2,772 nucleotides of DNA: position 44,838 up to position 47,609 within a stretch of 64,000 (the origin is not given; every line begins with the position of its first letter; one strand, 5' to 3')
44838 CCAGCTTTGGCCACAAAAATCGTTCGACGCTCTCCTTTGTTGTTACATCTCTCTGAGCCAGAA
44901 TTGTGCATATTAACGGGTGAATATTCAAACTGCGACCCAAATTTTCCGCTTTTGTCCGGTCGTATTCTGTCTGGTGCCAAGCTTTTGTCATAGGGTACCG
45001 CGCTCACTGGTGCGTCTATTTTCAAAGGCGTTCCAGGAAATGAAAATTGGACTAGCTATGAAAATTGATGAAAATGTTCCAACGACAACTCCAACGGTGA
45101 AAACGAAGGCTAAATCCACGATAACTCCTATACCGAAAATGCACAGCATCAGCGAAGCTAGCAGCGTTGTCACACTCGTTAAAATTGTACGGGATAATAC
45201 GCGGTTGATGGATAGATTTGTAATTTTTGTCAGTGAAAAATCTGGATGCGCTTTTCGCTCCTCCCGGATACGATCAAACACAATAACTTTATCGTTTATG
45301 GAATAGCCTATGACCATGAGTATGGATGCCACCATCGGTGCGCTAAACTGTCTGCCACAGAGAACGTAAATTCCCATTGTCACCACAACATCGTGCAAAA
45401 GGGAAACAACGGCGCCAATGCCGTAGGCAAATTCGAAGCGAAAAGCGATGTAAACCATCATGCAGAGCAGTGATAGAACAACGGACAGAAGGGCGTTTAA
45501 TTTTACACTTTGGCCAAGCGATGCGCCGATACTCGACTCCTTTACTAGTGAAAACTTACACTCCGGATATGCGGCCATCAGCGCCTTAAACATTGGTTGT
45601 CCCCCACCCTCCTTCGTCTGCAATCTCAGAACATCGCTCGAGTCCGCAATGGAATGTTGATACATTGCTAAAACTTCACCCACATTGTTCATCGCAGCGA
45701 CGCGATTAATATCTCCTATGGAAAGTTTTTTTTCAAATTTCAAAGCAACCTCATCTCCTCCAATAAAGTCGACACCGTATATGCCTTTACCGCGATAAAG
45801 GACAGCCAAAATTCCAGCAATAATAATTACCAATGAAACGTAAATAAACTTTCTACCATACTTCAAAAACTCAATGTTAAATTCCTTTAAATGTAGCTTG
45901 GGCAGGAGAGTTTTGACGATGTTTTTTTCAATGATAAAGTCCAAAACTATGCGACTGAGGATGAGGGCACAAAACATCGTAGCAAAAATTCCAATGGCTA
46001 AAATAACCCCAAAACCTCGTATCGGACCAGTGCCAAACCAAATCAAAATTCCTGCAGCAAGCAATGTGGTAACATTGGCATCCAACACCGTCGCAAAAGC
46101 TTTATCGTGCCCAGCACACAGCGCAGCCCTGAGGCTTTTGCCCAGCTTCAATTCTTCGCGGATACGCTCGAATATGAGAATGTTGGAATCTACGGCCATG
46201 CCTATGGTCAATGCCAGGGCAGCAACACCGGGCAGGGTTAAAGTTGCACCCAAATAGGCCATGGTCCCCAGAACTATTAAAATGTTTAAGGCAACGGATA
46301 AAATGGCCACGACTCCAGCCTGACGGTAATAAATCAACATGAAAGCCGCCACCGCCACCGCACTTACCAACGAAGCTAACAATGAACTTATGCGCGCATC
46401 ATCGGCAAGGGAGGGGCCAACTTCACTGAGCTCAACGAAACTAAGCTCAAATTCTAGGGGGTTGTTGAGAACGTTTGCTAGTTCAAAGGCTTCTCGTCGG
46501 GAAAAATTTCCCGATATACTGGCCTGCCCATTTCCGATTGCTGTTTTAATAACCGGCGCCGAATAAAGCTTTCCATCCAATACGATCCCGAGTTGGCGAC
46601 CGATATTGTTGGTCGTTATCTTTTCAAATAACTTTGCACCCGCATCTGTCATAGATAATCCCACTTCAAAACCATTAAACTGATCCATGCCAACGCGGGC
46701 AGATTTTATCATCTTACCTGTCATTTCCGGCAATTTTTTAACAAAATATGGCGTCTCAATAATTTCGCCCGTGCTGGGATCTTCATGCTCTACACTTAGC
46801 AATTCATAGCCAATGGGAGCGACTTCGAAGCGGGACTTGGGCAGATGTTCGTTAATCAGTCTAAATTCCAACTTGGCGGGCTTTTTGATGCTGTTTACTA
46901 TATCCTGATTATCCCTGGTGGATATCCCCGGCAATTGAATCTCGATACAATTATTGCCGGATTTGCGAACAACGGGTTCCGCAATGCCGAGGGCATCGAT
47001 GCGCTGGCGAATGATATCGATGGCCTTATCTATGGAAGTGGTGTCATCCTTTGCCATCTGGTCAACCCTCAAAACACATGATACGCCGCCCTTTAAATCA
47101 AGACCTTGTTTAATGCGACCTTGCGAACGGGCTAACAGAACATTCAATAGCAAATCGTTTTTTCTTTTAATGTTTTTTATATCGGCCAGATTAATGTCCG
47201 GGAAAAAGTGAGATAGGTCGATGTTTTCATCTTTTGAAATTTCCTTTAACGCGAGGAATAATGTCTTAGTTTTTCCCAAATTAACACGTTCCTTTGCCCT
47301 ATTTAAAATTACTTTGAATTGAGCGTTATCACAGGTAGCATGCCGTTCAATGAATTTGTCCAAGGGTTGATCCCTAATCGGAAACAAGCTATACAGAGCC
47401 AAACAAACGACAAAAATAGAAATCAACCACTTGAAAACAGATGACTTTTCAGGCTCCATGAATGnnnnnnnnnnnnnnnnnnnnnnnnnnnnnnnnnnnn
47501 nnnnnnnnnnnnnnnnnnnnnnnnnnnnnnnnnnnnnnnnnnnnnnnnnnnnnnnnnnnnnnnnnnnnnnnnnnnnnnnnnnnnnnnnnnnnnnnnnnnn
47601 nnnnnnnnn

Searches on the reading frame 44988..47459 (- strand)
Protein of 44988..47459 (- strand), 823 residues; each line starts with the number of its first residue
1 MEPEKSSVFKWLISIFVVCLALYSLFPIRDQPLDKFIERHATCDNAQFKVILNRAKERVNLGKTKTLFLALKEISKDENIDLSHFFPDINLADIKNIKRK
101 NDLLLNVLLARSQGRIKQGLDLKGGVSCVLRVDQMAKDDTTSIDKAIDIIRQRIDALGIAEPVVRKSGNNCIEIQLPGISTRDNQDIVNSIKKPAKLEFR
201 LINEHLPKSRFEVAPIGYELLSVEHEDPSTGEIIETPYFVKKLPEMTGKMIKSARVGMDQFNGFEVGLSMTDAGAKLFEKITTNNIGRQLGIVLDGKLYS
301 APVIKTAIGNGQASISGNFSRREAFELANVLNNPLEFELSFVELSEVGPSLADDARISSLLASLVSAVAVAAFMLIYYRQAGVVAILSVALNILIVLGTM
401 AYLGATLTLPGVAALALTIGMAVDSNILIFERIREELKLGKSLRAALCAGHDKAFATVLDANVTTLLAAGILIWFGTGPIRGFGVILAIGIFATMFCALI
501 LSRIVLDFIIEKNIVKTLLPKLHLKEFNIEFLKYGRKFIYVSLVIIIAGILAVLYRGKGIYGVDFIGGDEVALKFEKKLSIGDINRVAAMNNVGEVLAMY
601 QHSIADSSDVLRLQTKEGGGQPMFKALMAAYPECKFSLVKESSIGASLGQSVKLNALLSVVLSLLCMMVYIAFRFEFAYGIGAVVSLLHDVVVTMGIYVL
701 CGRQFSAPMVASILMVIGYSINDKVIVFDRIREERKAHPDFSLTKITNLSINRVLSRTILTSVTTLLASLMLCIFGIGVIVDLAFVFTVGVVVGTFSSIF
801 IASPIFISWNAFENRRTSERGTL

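Call 9: find_related_loci(query=window:44988-47459:-, collection=genome_contigs, flank=10000)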
Query window:44988-47459:- (823 aa) in genome_contigs; peptide patterns used: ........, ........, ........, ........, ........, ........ (x = any residue, [..] = any of these).
109 stretches matched a pattern; 2 encode a relative of the query (tblastn E <= 1e-3); 2 distinct loci.
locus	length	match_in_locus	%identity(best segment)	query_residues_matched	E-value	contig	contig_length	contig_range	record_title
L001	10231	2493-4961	94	1-823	0e+0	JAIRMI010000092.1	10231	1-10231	MAG: Puniceicoccales bacterium isolate Cc175_bin98 k119_3282865, whole genome shotgun sequence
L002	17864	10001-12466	78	1-822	0e+0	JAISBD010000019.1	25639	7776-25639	MAG: Puniceicoccales bacterium isolate Gx481_bin188 k119_5135733, whole genome shotgun sequence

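Call 81: search_protein_families(library=pfam, proteins=[window:44988-47459:-], max_evalue=0.001)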
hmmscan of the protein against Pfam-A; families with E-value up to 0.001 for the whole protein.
window:44988-47459:- (823 aa): 4 families
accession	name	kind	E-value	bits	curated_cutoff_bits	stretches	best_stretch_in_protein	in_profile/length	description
PF02355.23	SecD_SecF_C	-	2e-74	249.5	20.5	2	633-809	11-186/189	Protein export membrane protein SecD/SecF, C-terminal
PF22599.2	SecDF_P1_head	-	1.1e-27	96.6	27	1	235-332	10-108/114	SecDF, P1 head subdomain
PF21760.3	SecD_1st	-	7.9e-19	67.3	27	1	143-203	1-59/60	Protein translocase subunit SecDF, P1 domain, N-terminal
PF03176.21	MMPL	-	1.3e-05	24.8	20.5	1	358-499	144-292/333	MMPL family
